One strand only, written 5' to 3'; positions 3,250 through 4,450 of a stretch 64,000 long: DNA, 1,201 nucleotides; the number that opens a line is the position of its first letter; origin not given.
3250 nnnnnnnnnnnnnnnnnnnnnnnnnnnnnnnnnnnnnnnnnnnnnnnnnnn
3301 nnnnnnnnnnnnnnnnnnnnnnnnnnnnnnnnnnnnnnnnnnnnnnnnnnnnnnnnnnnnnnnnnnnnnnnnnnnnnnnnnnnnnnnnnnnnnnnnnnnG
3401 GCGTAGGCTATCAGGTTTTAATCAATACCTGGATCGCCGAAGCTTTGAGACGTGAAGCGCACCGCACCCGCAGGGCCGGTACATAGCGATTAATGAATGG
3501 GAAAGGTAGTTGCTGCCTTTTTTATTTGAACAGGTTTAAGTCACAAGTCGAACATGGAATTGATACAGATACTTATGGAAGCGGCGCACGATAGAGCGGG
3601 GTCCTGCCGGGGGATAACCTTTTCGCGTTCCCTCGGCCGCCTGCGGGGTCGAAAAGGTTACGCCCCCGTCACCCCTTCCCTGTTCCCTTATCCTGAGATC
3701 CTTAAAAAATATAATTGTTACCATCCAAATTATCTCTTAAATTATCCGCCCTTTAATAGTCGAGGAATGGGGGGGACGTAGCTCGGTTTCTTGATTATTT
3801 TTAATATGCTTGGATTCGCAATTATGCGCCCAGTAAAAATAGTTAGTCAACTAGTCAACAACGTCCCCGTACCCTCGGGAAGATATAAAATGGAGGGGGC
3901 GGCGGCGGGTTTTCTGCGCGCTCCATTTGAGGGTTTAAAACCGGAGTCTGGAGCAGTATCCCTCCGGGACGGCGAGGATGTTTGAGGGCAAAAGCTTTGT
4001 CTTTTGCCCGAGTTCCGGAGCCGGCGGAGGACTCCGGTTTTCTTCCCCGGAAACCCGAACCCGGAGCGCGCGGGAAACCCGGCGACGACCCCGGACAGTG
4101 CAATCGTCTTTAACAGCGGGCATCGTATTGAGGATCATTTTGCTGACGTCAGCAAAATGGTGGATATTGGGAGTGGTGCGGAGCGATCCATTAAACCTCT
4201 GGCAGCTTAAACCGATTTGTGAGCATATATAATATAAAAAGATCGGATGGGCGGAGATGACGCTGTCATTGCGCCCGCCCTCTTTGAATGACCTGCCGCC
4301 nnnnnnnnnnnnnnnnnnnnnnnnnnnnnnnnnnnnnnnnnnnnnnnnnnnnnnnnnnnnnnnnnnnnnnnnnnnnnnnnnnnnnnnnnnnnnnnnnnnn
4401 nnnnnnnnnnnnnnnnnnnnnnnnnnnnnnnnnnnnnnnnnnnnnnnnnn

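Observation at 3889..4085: Two paralogous copies of a ~180-195 nt rod-like structured RNA with compensatory base changes (unassigned, possibly 6S-like)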

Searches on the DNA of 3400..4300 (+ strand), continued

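Call 56: search_with_rna_model(model_id=R1, sources=[L122, L124, L126, L127, L130, L131, L132, L133, L134, L135, L137, L138, L139, L140, L141, L142, L143, L144, L148, L123, L125, L128, L129, L136, L145, L146, L147], max_evalue=0.01)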
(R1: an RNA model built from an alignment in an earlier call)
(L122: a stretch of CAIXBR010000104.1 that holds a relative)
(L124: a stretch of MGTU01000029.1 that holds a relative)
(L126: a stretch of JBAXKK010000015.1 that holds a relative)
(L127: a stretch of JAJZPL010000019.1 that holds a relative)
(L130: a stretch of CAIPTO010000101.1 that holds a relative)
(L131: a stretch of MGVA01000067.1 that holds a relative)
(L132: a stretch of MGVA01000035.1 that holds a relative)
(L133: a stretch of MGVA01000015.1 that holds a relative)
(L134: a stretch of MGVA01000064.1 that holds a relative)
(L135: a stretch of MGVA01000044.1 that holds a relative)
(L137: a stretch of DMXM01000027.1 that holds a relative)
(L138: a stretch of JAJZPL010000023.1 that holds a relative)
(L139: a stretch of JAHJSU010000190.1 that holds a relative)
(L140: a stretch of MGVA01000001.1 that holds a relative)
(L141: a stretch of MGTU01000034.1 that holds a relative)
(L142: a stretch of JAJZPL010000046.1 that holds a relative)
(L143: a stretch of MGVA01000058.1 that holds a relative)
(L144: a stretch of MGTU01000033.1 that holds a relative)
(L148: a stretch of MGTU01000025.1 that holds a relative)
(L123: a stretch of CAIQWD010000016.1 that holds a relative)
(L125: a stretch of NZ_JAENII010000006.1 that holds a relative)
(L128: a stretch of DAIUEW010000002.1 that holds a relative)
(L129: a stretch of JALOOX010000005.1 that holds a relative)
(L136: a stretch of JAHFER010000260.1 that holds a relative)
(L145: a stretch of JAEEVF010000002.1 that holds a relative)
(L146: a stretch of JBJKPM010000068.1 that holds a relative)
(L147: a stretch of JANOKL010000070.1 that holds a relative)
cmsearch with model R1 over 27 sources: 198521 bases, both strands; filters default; matches with E-value up to 0.01: 11.
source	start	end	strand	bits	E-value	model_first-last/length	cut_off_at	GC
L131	6435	6638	+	205.1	2.3e-38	1-204/204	no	0.68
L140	5153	5353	-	202.8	6.6e-38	1-204/204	no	0.61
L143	5202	5404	-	147.9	4.1e-27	1-204/204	no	0.61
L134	3979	4186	-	146.5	7.7e-27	1-204/204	no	0.68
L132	2004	2210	-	144.5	1.9e-26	1-204/204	no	0.7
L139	962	1196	-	101.6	4.9e-18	1-204/204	no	0.69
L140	5151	5351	+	59.1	1.1e-09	1-204/204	no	0.6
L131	6437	6640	-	47.5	2.2e-07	1-204/204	no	0.67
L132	2002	2208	+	44.7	7.6e-07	1-204/204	no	0.7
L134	3977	4184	+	37.6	1.9e-05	1-204/204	no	0.68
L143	5199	5401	+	34.9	6.4e-05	1-204/204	no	0.61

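Call 80: search_with_rna_model(model_id=R1, sources=[L149, L150, L151, L152], max_evalue=0.01)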
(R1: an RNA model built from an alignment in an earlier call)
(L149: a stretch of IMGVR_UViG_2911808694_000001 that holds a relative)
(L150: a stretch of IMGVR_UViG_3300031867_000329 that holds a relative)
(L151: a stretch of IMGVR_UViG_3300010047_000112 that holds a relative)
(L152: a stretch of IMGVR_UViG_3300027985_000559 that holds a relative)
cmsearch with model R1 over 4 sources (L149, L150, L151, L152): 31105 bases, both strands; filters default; matches with E-value up to 0.01: 0.
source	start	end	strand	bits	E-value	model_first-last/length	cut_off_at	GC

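Call 96: search_with_rna_model(model_id=R1, sources=[window, L055, L063, L047, L026, L057, L076, L016, L046, L012, L043, L032, L052, L050, L013, L042, L020, L114, L117, L100, L115, L116, L131, L134, L132, L139], max_evalue=1e-11, make_alignment=true)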
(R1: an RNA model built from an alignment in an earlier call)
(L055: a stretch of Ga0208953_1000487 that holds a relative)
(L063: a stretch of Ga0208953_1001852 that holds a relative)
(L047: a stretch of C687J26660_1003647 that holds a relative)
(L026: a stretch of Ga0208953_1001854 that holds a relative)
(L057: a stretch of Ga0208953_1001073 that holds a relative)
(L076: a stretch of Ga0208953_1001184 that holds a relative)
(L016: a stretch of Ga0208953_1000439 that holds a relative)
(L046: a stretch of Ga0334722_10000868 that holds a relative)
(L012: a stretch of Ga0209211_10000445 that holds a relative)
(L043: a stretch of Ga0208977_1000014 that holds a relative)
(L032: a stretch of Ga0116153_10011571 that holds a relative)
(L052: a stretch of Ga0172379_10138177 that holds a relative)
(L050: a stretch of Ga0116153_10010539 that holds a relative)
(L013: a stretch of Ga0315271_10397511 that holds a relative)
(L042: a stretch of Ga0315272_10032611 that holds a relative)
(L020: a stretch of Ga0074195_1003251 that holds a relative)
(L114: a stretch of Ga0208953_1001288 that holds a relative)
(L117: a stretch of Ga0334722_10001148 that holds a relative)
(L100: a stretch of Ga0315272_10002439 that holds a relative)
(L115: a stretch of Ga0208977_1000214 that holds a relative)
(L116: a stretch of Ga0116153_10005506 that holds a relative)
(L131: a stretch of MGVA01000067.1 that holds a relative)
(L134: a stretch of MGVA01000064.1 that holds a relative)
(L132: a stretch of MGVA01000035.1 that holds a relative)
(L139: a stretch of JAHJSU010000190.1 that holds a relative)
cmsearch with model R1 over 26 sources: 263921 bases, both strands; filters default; matches with E-value up to 1e-11: 27.
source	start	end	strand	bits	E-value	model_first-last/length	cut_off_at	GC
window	54809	55011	+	237.1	1.6e-44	1-204/204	no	0.63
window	3893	4092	+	227.5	1.2e-42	1-204/204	no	0.64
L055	1901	2104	+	226.9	1.6e-42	1-204/204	no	0.63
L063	217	418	+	221.5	1.8e-41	1-204/204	no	0.65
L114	5096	5298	+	211.2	1.9e-39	1-204/204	no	0.64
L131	6435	6638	+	205.1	3e-38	1-204/204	no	0.68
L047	1582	1782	-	202.8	8.7e-38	1-204/204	no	0.61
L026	5945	6146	-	201.4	1.6e-37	1-204/204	no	0.62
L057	9533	9735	+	200.8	2.2e-37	1-204/204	no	0.6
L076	6716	6915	-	196.8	1.3e-36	1-204/204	no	0.62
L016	3518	3717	+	192.3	9.8e-36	1-204/204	no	0.62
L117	598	797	-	192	1.1e-35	1-204/204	no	0.64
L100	8615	8814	-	191.3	1.6e-35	1-204/204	no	0.61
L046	9293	9493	+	184.7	3.1e-34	1-204/204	no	0.61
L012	739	966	+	179.5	3.3e-33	1-204/204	no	0.64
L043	1816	2015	+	155.4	1.8e-28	1-204/204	no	0.61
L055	1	177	-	151.5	1e-27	1-180/204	3'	0.62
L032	524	726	-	148.8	3.5e-27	1-204/204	no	0.66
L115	930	1132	+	147.9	5.4e-27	1-204/204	no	0.61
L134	3979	4186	-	146.5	1e-26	1-204/204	no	0.68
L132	2004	2210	-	144.5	2.5e-26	1-204/204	no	0.7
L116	7111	7313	-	140.5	1.5e-25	1-204/204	no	0.64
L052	281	520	-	102.4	4.7e-18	1-204/204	no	0.65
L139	962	1196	-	101.6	6.5e-18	1-204/204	no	0.69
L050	3239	3435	-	101.2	7.8e-18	1-204/204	no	0.63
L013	167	371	-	74.1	1.6e-12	1-204/204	no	0.67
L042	1817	2041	-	71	6.8e-12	1-204/204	no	0.58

Alignment A7: 27 matches aligned to the model, 324 columns, each read 5' to 3' on its own strand. Consensus structure (alignment columns), stored with it:
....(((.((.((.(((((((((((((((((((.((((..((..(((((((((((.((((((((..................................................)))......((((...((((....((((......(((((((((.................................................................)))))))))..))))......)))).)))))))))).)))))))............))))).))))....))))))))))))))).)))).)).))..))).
